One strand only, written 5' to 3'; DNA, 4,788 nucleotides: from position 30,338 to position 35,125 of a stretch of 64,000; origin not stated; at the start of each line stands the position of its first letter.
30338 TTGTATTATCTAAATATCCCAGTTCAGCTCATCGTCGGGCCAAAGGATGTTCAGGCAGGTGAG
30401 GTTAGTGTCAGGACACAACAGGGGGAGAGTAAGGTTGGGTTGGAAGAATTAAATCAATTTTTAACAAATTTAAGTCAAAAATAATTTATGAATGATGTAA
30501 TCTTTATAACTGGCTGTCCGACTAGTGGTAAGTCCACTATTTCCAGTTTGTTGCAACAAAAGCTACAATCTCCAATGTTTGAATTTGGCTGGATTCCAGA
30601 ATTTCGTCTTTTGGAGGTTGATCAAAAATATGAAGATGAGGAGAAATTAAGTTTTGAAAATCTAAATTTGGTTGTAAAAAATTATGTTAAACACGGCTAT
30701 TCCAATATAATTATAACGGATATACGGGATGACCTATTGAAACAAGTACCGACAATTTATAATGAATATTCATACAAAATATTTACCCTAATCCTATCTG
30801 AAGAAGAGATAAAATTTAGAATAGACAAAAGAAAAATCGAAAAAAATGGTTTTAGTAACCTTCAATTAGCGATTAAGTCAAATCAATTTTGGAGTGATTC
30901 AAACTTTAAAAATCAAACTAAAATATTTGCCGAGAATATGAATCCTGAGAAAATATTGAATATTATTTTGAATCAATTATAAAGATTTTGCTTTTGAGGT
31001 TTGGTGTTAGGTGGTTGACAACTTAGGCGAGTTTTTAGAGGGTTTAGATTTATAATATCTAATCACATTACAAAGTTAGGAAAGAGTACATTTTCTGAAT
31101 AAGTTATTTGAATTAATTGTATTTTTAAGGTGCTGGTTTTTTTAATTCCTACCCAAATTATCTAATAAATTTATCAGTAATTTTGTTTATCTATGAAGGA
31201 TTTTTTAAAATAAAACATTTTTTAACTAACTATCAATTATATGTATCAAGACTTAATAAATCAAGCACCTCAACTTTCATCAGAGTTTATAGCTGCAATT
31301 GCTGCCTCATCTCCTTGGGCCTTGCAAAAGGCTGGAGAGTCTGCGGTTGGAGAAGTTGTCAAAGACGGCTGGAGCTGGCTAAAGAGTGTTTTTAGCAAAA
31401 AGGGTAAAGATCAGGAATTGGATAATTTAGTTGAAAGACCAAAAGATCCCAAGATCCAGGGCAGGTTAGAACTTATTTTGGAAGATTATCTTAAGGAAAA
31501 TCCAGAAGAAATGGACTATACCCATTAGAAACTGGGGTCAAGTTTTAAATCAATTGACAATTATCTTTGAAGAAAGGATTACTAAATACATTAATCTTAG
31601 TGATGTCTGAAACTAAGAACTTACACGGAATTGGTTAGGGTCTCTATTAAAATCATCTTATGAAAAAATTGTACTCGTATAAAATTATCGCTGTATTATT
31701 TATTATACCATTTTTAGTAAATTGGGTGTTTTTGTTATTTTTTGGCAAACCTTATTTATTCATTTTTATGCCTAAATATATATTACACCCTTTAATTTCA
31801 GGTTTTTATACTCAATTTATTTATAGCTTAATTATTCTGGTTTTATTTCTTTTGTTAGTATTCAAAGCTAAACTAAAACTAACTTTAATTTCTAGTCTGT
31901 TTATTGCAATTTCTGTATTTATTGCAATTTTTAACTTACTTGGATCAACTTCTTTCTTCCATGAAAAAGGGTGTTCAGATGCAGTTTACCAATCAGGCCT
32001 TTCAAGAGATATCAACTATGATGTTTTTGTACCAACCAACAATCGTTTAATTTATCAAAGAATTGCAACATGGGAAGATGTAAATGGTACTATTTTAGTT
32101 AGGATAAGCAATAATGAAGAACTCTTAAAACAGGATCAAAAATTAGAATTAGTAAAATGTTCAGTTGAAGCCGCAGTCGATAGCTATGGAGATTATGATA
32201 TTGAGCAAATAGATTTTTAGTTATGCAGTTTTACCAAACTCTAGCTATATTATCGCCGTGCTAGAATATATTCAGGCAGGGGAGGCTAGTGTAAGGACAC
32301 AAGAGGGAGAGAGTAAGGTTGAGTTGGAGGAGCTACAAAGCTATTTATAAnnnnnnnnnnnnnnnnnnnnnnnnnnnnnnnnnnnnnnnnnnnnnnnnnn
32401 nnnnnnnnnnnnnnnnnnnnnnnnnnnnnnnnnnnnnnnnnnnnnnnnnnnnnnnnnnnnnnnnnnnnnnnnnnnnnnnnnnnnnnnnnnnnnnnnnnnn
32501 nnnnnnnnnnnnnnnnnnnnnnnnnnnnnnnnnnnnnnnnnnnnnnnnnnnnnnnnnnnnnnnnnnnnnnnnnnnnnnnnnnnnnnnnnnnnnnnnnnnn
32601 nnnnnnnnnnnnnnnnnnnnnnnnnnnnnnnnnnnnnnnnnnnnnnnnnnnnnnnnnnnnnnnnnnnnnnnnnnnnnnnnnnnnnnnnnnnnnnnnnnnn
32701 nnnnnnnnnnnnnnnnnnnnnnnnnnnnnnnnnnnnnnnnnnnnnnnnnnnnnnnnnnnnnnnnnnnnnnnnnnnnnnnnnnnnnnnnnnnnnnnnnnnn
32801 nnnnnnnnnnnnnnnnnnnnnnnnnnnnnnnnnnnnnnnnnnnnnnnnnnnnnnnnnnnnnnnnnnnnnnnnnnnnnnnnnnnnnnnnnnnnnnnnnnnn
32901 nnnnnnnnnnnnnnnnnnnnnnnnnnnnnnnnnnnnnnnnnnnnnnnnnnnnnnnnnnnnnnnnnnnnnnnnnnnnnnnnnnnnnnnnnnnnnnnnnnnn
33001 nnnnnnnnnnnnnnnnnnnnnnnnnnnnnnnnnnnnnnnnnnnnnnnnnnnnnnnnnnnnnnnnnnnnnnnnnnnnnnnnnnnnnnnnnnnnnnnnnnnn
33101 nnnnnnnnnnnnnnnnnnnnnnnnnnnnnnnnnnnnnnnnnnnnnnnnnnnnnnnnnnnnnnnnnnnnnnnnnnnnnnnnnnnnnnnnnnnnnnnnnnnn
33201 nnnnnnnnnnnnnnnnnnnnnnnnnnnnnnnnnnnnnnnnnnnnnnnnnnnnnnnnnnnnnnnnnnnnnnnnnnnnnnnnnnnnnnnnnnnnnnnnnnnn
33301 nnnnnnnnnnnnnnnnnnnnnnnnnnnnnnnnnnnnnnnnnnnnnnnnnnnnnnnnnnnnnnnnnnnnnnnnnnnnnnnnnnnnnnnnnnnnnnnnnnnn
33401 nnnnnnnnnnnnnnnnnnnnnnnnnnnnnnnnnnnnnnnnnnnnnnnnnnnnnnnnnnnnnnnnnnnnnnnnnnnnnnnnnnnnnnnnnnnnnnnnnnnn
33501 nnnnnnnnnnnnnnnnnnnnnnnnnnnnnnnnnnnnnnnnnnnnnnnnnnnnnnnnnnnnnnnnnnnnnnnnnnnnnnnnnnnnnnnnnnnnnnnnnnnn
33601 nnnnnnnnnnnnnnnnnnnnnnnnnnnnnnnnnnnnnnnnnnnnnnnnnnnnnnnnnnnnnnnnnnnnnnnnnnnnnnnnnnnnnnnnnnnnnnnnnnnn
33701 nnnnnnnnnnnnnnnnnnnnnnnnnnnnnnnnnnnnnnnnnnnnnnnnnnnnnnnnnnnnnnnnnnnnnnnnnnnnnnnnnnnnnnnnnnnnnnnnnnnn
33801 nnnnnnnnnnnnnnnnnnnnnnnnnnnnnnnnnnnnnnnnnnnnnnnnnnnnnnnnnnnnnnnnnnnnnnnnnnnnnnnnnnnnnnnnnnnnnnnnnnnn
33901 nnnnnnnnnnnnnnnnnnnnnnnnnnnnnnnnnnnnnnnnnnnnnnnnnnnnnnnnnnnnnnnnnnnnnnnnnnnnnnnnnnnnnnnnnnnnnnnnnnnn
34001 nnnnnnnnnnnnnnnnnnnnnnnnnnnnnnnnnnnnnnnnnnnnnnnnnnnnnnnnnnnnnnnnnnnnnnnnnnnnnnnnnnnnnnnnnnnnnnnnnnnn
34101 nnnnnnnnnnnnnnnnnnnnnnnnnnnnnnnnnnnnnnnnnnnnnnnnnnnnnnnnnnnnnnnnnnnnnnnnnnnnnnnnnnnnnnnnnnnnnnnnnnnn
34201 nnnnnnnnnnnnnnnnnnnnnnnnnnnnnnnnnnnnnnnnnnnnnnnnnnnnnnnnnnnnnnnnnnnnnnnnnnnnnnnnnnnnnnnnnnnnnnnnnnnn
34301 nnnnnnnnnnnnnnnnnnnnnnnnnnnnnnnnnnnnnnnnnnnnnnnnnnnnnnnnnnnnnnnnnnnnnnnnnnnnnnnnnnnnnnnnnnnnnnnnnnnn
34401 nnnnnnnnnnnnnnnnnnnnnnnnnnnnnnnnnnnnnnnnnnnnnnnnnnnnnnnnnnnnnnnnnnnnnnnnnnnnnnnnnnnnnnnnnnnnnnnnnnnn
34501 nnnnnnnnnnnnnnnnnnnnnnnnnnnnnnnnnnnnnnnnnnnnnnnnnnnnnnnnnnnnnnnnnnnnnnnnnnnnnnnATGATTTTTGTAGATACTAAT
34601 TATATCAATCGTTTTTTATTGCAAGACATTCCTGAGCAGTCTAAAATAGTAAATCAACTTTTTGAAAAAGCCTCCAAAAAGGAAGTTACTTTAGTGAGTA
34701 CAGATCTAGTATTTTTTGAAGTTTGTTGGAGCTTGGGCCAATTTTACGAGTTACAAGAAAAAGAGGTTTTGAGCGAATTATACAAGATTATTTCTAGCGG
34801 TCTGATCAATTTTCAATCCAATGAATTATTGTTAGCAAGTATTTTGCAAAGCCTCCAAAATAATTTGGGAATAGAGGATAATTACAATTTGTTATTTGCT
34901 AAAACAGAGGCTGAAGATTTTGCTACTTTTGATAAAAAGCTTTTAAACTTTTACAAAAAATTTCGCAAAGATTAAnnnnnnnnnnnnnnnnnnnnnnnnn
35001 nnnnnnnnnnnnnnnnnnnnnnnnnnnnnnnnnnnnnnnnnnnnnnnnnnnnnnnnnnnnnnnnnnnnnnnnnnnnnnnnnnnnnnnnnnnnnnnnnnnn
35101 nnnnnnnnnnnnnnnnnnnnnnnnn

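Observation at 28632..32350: Three direct copies of the thrS 3' end delimit an array of small gene cassettes, with no recombinase in sight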

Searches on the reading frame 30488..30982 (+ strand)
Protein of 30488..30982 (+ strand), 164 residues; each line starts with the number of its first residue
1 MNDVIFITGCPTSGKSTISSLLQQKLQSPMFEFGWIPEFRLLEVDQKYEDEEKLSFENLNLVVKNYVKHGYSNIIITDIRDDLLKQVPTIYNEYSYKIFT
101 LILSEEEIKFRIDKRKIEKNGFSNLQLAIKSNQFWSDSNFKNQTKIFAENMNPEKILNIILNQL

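Call 8: search_protein_families(library=pfam, proteins=[window:30488-30982:+], max_evalue=0.01)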
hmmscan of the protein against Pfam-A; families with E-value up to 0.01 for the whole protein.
window:30488-30982:+ (164 aa): 6 families
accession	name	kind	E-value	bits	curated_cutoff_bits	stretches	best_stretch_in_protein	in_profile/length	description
PF13238.12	AAA_18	-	2.7e-09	38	29.4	1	5-119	1-115/128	AAA domain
PF08433.16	KTI12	-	0.00016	21.7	22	1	5-67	4-53/271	Chromatin associated protein KTI12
PF07931.18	CPT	-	0.00033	20.9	22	1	3-35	2-34/172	Chloramphenicol phosphotransferase-like protein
PF13521.12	AAA_28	-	0.00056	20.6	27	1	5-53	2-45/164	AAA domain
PF20720.3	nSTAND3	-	0.0034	17.5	27.2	0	2-51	17-64/155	Novel STAND NTPase 3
PF01583.26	APS_kinase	-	0.0041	17.6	21.1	1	4-28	4-28/152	Adenylylsulphate kinase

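Call 62: search_protein_families(library=padloc, proteins=[window:30488-30982:+], max_evalue=0.001)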
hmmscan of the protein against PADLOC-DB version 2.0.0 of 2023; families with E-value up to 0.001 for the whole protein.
window:30488-30982:+ (164 aa): 1 family
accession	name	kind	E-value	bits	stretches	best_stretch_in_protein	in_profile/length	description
PDLC02911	VakA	-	4.8e-06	25.2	1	1-119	1-87/163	-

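Call 98: list_cluster_members(proteins=[P0121, window:30488-30982:+])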
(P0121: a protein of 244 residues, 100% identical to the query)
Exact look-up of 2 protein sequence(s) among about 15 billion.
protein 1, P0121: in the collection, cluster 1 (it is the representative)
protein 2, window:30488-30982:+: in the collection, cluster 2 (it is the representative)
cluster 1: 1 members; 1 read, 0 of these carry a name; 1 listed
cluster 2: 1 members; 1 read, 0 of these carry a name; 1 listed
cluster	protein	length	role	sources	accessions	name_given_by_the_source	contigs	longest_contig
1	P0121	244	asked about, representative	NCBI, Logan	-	-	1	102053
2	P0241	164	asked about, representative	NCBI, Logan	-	-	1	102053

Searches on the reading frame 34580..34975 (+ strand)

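Call 8: search_protein_families(library=pfam, proteins=[window:34580-34975:+], max_evalue=0.01)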
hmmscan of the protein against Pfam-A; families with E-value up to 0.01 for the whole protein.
window:34580-34975:+ (131 aa): 1 family
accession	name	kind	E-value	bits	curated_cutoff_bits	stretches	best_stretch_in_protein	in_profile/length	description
PF01850.27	PIN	-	2.2e-05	25.5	23.6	1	2-125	1-118/120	PIN domain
